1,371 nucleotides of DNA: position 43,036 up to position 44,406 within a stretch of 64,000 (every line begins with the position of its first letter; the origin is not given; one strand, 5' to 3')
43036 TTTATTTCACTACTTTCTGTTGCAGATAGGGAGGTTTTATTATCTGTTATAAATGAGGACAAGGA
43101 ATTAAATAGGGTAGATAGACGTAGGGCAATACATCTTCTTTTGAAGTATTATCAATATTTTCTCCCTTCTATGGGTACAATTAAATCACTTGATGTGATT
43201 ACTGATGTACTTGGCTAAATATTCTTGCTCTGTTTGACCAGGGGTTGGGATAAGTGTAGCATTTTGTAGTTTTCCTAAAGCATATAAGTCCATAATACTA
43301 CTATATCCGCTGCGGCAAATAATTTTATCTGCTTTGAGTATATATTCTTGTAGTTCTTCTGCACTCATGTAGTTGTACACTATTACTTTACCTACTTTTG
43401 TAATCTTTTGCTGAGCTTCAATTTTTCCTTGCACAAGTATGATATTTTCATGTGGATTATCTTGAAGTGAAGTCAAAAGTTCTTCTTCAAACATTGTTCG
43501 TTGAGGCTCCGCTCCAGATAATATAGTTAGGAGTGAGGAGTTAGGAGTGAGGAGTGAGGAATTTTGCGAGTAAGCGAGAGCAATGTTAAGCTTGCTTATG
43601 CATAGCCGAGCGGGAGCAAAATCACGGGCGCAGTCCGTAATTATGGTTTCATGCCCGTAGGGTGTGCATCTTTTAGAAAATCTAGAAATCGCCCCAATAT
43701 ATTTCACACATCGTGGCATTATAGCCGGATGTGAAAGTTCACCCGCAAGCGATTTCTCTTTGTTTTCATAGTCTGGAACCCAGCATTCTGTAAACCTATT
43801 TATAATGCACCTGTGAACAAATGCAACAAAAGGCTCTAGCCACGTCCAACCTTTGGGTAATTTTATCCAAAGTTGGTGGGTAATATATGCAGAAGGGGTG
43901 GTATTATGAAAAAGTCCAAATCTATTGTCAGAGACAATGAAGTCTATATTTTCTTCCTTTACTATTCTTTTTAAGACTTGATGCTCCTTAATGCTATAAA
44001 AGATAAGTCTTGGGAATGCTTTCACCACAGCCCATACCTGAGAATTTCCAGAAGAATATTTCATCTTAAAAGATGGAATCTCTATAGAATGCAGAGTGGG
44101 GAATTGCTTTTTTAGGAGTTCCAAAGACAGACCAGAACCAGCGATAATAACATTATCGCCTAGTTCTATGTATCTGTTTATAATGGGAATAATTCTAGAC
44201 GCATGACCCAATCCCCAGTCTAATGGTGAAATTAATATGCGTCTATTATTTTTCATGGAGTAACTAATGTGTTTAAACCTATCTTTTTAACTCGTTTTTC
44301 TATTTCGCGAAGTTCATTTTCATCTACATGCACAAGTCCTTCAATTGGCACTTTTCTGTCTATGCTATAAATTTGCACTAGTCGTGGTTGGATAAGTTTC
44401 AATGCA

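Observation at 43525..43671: Repeat element inserted in frame (49 codons) in a glycosyltransferase gene, with potential stops edited out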

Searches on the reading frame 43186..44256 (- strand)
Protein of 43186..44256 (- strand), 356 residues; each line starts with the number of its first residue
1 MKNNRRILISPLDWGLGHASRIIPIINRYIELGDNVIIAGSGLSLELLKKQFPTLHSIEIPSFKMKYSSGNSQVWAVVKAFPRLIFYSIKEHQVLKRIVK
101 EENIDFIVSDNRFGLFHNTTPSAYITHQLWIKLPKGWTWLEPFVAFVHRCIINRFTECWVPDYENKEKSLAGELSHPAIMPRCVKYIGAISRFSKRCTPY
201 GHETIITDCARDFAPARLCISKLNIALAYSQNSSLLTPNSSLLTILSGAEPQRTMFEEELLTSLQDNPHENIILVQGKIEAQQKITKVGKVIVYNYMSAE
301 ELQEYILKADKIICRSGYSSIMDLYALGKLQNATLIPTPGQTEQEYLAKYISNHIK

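Call 10: search_protein_families(library=pfam, proteins=[window:43186-44256:-])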
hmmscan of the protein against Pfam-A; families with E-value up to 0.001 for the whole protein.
window:43186-44256:- (356 aa): 1 family
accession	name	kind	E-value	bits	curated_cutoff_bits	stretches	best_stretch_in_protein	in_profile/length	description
PF04101.22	Glyco_tran_28_C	-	4.8e-08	33.6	22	1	269-354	30-117/166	Glycosyltransferase family 28 C-terminal domain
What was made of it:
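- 43186..44256 (-): GT-B glycosyltransferase gene (356 aa), with conserved neighbours radical SAM - GT - RecO. Pfam PF04101 at 33.6 bits against a cutoff of 22 (call 10).
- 43189..43524 (-): C-terminal Rossmann-type domain (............HIK). Pfam Glyco_tran_28_C (call 10).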

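Call 12: find_homologous_proteins(query=window:43186-44256:-, max_evalue=1e-10)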
Query window:43186-44256:- (356 aa): 7718 proteins with E <= 1e-10 among 8000 candidates; the best 120 are listed.
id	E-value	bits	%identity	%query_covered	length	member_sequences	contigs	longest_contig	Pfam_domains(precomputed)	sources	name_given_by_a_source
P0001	1.8e-239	812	100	100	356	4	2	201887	PF04101.23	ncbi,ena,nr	ncbi:MAG: hypothetical protein IKJ22_04965 [Paludibacteraceae bacterium]|nr:hypothetical protein [Pa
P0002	3.2e-206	702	86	100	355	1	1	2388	PF04101.23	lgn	-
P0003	2.2e-202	690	89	100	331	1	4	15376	PF04101.23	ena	-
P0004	3.1e-199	679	85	100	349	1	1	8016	PF04101.23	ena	-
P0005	4.2e-199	679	88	100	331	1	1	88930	PF04101.23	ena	-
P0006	1.6e-196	670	85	100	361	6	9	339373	PF04101.23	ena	-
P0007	1.8e-196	670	85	100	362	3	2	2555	PF04101.23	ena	-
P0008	2.6e-195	666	83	100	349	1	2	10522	PF04101.23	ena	-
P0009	1.2e-194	664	77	100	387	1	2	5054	PF04101.23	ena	-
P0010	2.9e-194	663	83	100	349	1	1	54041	PF04101.23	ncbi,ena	-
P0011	5.5e-194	662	87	100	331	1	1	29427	PF04101.23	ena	-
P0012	8.5e-194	661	84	100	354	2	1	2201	PF04101.23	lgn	-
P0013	3.7e-193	659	81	100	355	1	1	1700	PF04101.23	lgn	-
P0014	1.7e-192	657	76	100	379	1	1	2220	PF04101.23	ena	-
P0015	2.0e-192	657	76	100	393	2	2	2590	PF04101.23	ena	-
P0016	3.2e-192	656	76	100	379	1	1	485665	PF04101.23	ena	-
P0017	2.2e-191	654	84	100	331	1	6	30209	PF04101.23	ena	-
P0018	3.2e-190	650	86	100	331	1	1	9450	PF04101.23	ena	-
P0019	4.3e-190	649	75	100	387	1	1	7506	PF04101.23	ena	-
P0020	6.6e-189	645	85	100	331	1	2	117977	PF04101.23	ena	-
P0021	7.4e-189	645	84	100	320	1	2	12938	PF04101.23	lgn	-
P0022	2.0e-188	644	81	100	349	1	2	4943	PF04101.23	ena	-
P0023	5.0e-187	639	75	100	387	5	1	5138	PF04101.23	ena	-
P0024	5.2e-186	636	82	100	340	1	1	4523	PF04101.23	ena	-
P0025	2.1e-185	634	81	100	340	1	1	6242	PF04101.23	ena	-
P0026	1.5e-184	631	83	100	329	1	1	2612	PF04101.23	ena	-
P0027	1.6e-182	624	80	100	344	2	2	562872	PF04101.23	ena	-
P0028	1.7e-182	624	82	100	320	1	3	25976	PF04101.23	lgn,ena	-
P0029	5.8e-182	623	79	100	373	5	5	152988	PF04101.23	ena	-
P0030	7.2e-182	622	73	100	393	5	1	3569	PF04101.23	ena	-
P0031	8.8e-182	622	81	100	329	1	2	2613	PF04101.23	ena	-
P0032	1.4e-181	621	81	100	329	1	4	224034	PF04101.23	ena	-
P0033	3.9e-181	620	78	100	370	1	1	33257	PF04101.23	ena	-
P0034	1.5e-180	618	81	100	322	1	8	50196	PF04101.23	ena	-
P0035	1.7e-180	618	76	100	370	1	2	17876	PF04101.23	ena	-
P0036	4.9e-178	610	76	100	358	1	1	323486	PF04101.23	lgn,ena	-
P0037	7.0e-178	609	75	100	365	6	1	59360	PF04101.23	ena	-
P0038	8.0e-178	609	80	100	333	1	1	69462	PF04101.23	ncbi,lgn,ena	-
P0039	8.5e-178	609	75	100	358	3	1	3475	PF04101.23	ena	-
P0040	1.1e-176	605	78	100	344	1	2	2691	PF04101.23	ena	-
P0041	1.2e-176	605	78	100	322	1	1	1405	PF04101.23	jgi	jgi:predicted glycosyltransferase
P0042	5.6e-176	603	76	100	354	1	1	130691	PF04101.23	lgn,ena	-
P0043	2.5e-175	601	76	100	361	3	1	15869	PF04101.23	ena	-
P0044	3.2e-175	600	78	100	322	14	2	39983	PF04101.23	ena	-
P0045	4.9e-175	600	76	100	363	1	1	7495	PF04101.23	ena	-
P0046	9.5e-175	599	76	100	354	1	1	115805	PF04101.23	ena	-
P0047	1.0e-174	599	77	100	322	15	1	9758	PF04101.23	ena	-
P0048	3.5e-174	597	75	100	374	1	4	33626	PF04101.23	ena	-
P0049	2.3e-173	594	76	100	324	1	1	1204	PF04101.23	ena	-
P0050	2.4e-173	594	77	100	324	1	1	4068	PF04101.23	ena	-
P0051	7.5e-173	593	75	100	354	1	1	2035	PF04101.23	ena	-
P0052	8.8e-173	592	76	100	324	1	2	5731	PF04101.23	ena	-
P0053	1.5e-172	592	74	100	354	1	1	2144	PF04101.23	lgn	-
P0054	2.4e-172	591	73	100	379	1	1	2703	PF04101.23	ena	-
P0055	2.8e-172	591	74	100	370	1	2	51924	PF13528.13,PF04101.23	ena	-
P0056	6.1e-172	590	74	100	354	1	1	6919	PF04101.23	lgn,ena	-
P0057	9.2e-172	589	76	100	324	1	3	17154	PF04101.23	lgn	-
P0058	1.5e-171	588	76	100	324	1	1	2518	PF04101.23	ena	-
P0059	2.4e-171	588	74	100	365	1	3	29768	PF04101.23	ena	-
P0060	3.6e-171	587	75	100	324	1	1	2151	PF04101.23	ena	-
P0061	4.2e-171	587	73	100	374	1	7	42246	PF04101.23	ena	-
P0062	1.8e-170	585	76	100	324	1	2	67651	PF04101.23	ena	-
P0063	2.9e-170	584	73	100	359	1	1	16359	PF04101.23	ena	-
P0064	5.4e-170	583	74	100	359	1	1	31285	PF04101.23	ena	-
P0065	7.3e-170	583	75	100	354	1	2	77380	PF04101.23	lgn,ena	-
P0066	1.5e-169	582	73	100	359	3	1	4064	PF04101.23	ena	-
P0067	2.2e-169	581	76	100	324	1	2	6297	PF04101.23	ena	-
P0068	3.2e-169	581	74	100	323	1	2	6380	PF04101.23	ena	-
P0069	9.6e-169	579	72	100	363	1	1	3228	PF04101.23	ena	-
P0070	1.6e-168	578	73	100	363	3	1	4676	PF04101.23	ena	-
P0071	4.9e-168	577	74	100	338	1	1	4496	PF04101.23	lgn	-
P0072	5.3e-168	577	75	97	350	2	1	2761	PF04101.23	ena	-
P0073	8.9e-168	576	74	100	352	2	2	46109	PF04101.23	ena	-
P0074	2.0e-167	575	71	100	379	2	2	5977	PF04101.23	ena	-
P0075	2.5e-167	574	75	100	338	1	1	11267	PF04101.23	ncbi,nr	ncbi:MAG: glycosyltransferase [Paludibacteraceae bacterium]|nr:glycosyltransferase [Paludibacteracea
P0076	2.5e-167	574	71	100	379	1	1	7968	PF04101.23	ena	-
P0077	7.1e-167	573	74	100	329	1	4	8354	PF04101.23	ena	-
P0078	1.3e-166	572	74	100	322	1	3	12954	PF04101.23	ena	-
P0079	1.5e-166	572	74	100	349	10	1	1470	PF04101.23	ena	-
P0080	2.7e-166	571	74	100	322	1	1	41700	PF04101.23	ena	-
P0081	3.9e-166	571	75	96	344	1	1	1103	PF04101.23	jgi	jgi:UDP:flavonoid glycosyltransferase YjiC (YdhE family)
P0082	4.5e-166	570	73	100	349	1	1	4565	PF04101.23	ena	-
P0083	5.1e-166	570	73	100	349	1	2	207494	PF04101.23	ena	-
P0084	8.2e-165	566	72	100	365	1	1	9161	PF04101.23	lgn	-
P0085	1.3e-164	566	73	100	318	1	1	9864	PF04101.23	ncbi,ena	-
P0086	2.3e-164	565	74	100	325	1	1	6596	PF04101.23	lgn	-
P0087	2.4e-164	565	72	100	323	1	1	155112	PF04101.23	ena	-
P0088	4.2e-164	564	72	100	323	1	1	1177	PF04101.23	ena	-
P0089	4.4e-164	564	74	100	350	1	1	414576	PF04101.23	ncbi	-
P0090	4.9e-164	564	73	100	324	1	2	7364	PF04101.23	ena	-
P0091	6.0e-164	563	70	100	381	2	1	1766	PF04101.23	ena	-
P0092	6.1e-164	563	73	100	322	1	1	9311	PF04101.23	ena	-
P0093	6.6e-164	563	73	100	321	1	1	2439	PF04101.23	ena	-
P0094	9.7e-164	563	73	100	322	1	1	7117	PF04101.23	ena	-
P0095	1.0e-163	563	73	100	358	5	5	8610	PF04101.23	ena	-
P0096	1.2e-163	562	73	100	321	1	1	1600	PF04101.23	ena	-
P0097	1.2e-163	562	72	100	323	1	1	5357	PF04101.23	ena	-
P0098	2.2e-163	561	72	100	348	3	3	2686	PF04101.23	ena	-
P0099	3.3e-163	561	69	100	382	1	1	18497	PF04101.23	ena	-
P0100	3.6e-163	561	72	100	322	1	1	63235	PF04101.23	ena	-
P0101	4.3e-163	561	72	100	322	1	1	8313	PF04101.23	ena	-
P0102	5.8e-163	560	72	100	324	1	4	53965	PF04101.23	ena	-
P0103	6.0e-163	560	72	100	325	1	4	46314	PF04101.23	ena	-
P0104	2.2e-162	558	74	100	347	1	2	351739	PF04101.23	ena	-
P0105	3.1e-162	558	72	100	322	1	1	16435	PF04101.23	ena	-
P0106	3.5e-162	558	72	100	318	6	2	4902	PF04101.23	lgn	-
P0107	3.9e-162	557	72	100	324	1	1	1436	PF04101.23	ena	-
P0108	4.9e-162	557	72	100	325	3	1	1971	PF04101.23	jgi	jgi:UDP:flavonoid glycosyltransferase YjiC (YdhE family)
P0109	6.3e-162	557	71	100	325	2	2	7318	PF04101.23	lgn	-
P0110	1.4e-161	556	72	100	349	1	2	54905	PF13528.13,PF04101.23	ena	-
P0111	1.8e-161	555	72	100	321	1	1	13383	PF04101.23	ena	-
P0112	2.0e-161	555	72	100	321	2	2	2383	PF04101.23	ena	-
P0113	2.4e-161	555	73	100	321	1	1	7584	PF04101.23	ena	-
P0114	2.8e-161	555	72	100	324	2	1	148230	PF04101.23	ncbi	-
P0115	3.4e-161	554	71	100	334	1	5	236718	PF04101.23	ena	-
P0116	3.7e-161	554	72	100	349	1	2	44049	PF13528.13,PF04101.23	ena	-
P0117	4.1e-161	554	72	100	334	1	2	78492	PF04101.23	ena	-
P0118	4.5e-161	554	73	100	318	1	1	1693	PF04101.23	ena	-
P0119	5.2e-161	554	71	100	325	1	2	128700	PF04101.23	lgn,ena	-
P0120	7.2e-161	553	71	100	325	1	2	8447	PF04101.23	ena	-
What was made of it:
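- The protein identical to the window's has 4 member sequences on 2 contigs (call 12).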

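Call 16: find_related_loci(query=A1, collection=genome_contigs, flank=10000)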
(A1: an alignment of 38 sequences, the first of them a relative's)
Query A1 (356 aa) in genome_contigs; peptide patterns used: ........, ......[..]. (x = any residue, [..] = any of these).
600 stretches matched a pattern (row limit reached: there are more); 584 encode a relative of the query (tblastn E <= 1e-3); the best 80 are kept; 80 distinct loci.
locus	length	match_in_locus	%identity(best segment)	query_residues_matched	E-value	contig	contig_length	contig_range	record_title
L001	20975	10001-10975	69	1-356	4e-167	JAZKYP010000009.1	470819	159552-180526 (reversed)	MAG: Candidatus Enterocola sp. isolate T1900045101_TC20190095.MAGScoT_cleanbin_000001 SGB_4759_k141_805480, whole genome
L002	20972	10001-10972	45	1-352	5e-101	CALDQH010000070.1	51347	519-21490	MAG TPA_asm: uncultured Bacteroidales bacterium isolate SRR6425823_bin.132_CONCOCT_v1.1_MAG genome assembly, contig: ERZ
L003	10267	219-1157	48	3-351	5e-99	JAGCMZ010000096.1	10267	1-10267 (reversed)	MAG: Paludibacteraceae bacterium isolate RGIG9939 Yak_Rectum.Co__c1451971, whole genome shotgun sequence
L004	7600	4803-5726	42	10-355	3e-82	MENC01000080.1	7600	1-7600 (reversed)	MAG: Bacteroidetes bacterium GWA2_30_7 gwa2_scaffold_17101, whole genome shotgun sequence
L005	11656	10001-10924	40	5-350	1e-78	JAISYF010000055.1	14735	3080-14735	MAG: Prevotellaceae bacterium isolate Nc350_bin217 k119_4257710, whole genome shotgun sequence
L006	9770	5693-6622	40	5-354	9e-78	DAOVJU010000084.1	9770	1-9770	MAG TPA_asm: Chlorobiota bacterium isolate CSMAG_1401 CSMAG_1401_k141_2300719_length_9770_cov_12.0000, whole genome shot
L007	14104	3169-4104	40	1-354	1e-77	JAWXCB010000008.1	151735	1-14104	MAG: Chitinophagales bacterium isolate MP9P1.11 k99_51695, whole genome shotgun sequence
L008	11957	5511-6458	40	1-351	5e-77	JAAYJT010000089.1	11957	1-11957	MAG: Bacteroidales bacterium isolate AS10tlH2TH_315 353890_AS10, whole genome shotgun sequence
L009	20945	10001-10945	39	4-354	8e-77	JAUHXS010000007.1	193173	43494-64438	MAG: Bacteroidia bacterium isolate 3_bin.19 NODE_142_length_193173_cov_5.481150, whole genome shotgun sequence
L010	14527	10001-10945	40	1-353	4e-76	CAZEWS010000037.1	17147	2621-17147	MAG TPA_asm: uncultured Rikenellaceae bacterium isolate binchicken_co233_50 genome assembly, contig: NODE_474_length_171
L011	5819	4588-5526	40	1-348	7e-76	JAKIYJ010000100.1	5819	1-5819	MAG: Bacteroidetes bacterium isolate UR.bin223 UR_contig_46468, whole genome shotgun sequence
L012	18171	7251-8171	38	1-348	3e-75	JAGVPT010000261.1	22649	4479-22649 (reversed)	MAG: Bacteroidetes bacterium isolate DeMMO3_9 c_000000028468, whole genome shotgun sequence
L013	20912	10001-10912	42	6-351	8e-75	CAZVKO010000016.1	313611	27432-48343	MAG TPA_asm: uncultured Ginsengibacter sp. isolate binchicken_co84_440 genome assembly, contig: k141_2333654, whole geno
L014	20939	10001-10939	37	1-351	2e-74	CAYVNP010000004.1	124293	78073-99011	MAG TPA_asm: uncultured Bacteroidales bacterium isolate SRP272421_co4_81 genome assembly, contig: NODE_126_length_124293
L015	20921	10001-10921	39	1-348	2e-74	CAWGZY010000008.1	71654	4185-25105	MAG: uncultured Bacteroidetes bacterium isolate MFD01689.bin.1.50 genome assembly, contig: contig_68144, whole genome sh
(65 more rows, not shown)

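Call 18: find_encoding_contigs(protein=P0029, flank=10000, max_places=3)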
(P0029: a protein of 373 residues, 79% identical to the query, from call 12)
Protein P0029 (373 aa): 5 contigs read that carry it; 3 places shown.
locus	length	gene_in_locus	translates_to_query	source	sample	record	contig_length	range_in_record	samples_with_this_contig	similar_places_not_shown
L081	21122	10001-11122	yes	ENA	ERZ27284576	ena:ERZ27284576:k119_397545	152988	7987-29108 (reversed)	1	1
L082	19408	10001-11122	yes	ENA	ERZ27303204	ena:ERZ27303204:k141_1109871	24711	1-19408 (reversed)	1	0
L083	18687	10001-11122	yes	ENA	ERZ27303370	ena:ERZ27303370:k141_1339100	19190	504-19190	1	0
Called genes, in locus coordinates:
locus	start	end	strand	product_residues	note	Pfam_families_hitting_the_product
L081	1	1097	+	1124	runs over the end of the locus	PF00133:tRNA-synt_1, PF09334:tRNA-synt_1g (faint), PF08264:Anticodon_1, PF19302:DUF5915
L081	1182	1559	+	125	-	PF01258:zf-dskA_traR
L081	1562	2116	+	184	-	PF01252:Peptidase_A8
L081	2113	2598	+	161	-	PF14129:DUF4296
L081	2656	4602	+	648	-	PF02518:HATPase_c, PF13589:HATPase_c_3 (faint), PF00204:DNA_gyraseB, PF01751:Toprim, PF00986:DNA_gyraseB_C (weak)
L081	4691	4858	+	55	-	-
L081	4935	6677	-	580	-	PF02878:PGM_PMM_I, PF02879:PGM_PMM_II, PF02880:PGM_PMM_III, PF00408:PGM_PMM_IV (weak)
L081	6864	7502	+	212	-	PF00156:Pribosyltran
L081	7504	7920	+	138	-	-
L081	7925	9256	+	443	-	PF00206:Lyase_1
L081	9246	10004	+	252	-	PF04055:Radical_SAM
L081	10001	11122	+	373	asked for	PF04101:Glyco_tran_28_C (weak)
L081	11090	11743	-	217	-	PF11967:RecO_N, PF02565:RecO_C (faint)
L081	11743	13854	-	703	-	PF13365:Trypsin_2 (weak), PF18962:Por_Secre_tail (weak)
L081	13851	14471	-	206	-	PF08889:WbqC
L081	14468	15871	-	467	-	PF10502:Peptidase_S26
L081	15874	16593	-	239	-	PF01113:DapB_N, PF05173:DapB_C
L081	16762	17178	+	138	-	PF22544:HYDIN_VesB_CFA65-like_Ig, PF07610:DUF1573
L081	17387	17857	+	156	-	PF07610:DUF1573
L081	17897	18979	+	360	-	PF03308:MeaB, PF02492:cobW (faint)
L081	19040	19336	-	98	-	PF12844:HTH_19 (weak), PF01381:HTH_3, PF13560:HTH_31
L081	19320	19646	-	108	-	PF05973:Gp49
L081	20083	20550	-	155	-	-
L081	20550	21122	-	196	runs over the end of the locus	PF13274:SocA_Panacea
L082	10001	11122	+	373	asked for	PF04101:Glyco_tran_28_C (weak)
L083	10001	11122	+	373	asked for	PF04101:Glyco_tran_28_C (weak)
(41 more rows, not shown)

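Call 19: find_encoding_contigs(protein=P0016, flank=10000, max_places=2)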
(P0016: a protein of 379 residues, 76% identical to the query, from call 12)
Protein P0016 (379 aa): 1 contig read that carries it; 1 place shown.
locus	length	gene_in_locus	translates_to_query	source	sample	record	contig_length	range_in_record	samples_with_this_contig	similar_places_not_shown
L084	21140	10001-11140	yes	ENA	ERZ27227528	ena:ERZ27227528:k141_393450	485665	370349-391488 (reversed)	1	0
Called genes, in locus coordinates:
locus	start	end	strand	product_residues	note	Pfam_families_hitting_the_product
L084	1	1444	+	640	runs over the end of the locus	PF02518:HATPase_c, PF13589:HATPase_c_3 (weak), PF00204:DNA_gyraseB, PF01751:Toprim, PF00986:DNA_gyraseB_C (weak)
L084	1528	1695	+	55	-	-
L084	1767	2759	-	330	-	-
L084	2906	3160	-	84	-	-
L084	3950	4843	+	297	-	PF13310:Virulence_RhuM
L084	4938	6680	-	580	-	PF02878:PGM_PMM_I, PF02879:PGM_PMM_II, PF02880:PGM_PMM_III, PF00408:PGM_PMM_IV (weak)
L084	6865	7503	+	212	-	PF00156:Pribosyltran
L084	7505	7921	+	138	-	-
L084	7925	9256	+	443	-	PF00206:Lyase_1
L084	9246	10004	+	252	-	PF04055:Radical_SAM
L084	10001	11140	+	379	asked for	PF04101:Glyco_tran_28_C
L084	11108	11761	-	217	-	PF11967:RecO_N, PF02565:RecO_C (weak)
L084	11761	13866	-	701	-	PF13365:Trypsin_2, PF18962:Por_Secre_tail (weak)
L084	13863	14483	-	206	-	PF08889:WbqC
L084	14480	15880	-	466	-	PF10502:Peptidase_S26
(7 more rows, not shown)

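Call 20: find_encoding_contigs(protein=P0085, flank=10000, max_places=2)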
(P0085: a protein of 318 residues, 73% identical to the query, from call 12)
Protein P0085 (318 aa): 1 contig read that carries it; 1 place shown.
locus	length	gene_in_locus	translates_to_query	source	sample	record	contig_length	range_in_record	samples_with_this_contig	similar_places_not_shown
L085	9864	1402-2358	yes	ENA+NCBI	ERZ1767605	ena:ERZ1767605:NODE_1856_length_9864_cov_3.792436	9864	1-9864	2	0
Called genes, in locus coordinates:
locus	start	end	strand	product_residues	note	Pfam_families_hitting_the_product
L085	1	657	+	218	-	?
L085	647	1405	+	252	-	PF04055:Radical_SAM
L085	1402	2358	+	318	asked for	PF04101:Glyco_tran_28_C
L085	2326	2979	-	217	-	PF11967:RecO_N, PF02565:RecO_C (weak)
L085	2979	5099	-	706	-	PF13365:Trypsin_2, PF18962:Por_Secre_tail (weak)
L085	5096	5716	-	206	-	PF08889:WbqC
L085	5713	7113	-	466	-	PF10502:Peptidase_S26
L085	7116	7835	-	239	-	PF01113:DapB_N, PF05173:DapB_C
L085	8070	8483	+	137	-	PF07610:DUF1573, PF22544:HYDIN_VesB_CFA65-like_Ig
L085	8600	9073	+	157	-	PF07610:DUF1573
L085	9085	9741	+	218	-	PF03308:MeaB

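Call 32: predict_structure(alignment_id=A1)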
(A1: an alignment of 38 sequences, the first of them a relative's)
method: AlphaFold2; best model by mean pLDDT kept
length: 356 residues; sequences in the alignment: 38
mean_pLDDT: 54.5   pTM: 0.34
mean pLDDT of the five models: 54.5, 48.2, 47.9, 45.2, 44.7
residues with pLDDT >= 90: 1; 70-90: 100; 50-70: 110; < 50: 145
segments of 3 or more residues with pLDDT < 50: 12-17, 63-84, 111-135, 151-177, 180-239
pLDDT, mean of each block of 10 residues (from residue 1): 66 46 70 78 65 76 38 36 50 65 67 32 30 48 54 38 33 44 33 25 24 28 28 36 70 67 80 77 84 81 77 64 65 68 68 49
secondary structure, 60 per line:
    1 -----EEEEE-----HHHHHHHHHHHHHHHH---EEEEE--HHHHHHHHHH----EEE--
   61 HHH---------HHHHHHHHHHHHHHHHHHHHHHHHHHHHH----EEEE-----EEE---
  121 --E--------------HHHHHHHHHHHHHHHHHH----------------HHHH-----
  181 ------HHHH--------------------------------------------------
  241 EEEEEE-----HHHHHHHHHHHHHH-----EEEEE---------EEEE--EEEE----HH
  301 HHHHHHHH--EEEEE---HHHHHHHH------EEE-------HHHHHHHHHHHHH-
elements in order: E6-10 H16-31 E35-39 H42-51 E56-58 H73-101 E106-109 E115-117 H138-155 H172-175 H187-190 E241-246 H252-265 E271-275 E285-288 E291-294 H299-308 E311-315 H319-326 E333-335 H343-355
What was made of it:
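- Tried and rejected: First AlphaFold run: An alignment of close homologues only gave an unusable model, with pLDDT 54.5 (call 32).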

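Call 34: search_solved_structures(query=A1, max_evalue=0.01, show_alignments=1)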
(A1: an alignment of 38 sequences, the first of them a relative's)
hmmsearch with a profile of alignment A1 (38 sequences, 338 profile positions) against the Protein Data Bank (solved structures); distinct sequences matched with E-value up to 0.01: 0.
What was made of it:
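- Tried and rejected: PDB sequence search: A profile search of solved structures gave no hits (call 34).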

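Call 48: find_encoding_contigs(protein=P0114, flank=1500, max_places=1)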
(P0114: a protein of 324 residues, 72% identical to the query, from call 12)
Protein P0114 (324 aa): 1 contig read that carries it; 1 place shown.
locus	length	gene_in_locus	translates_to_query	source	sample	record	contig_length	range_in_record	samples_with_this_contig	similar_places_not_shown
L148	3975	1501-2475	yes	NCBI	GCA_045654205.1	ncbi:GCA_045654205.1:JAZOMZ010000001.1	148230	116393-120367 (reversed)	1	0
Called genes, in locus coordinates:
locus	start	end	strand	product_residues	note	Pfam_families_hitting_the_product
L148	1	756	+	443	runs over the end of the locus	PF00206:Lyase_1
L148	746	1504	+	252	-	PF04055:Radical_SAM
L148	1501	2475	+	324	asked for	PF04101:Glyco_tran_28_C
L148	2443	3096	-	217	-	PF11967:RecO_N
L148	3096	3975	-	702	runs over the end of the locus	PF13365:Trypsin_2, PF18962:Por_Secre_tail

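Call 49: find_encoding_contigs(protein=P0034, flank=1500, max_places=1)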
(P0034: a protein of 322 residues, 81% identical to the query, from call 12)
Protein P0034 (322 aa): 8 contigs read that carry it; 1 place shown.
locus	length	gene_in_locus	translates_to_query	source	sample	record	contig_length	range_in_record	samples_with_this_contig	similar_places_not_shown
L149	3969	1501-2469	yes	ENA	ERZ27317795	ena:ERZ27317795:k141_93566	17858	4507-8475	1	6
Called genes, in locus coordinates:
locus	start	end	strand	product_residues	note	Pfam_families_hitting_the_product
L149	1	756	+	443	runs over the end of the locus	PF00206:Lyase_1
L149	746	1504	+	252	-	PF04055:Radical_SAM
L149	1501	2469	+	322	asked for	PF04101:Glyco_tran_28_C (weak)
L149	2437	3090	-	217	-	PF11967:RecO_N, PF02565:RecO_C (weak)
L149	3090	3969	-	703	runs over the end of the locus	PF13365:Trypsin_2 (weak), PF18962:Por_Secre_tail (weak)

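Call 50: find_encoding_contigs(protein=P0093, flank=1500, max_places=1)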
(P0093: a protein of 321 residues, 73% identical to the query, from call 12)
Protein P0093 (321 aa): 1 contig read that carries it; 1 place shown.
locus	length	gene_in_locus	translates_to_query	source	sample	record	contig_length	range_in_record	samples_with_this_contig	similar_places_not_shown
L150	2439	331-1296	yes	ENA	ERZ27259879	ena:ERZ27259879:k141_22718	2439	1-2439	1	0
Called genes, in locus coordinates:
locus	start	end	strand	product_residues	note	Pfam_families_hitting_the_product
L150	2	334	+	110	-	?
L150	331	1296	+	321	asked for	PF04101:Glyco_tran_28_C (weak)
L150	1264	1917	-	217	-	PF11967:RecO_N, PF02565:RecO_C (weak)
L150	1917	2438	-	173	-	?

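Call 51: find_encoding_contigs(protein=P0021, flank=1500, max_places=1)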
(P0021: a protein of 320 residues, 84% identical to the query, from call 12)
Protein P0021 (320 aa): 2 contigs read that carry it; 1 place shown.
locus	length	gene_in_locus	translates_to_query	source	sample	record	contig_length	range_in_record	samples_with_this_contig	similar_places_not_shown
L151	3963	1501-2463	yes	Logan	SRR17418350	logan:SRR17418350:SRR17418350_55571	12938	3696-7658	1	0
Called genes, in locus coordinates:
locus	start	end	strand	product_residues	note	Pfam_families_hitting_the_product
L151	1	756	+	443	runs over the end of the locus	PF00206:Lyase_1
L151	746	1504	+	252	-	PF04055:Radical_SAM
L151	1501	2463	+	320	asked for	PF04101:Glyco_tran_28_C (weak)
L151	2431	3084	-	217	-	PF11967:RecO_N, PF02565:RecO_C (weak)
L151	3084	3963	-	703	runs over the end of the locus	PF13365:Trypsin_2 (weak), PF18962:Por_Secre_tail (weak)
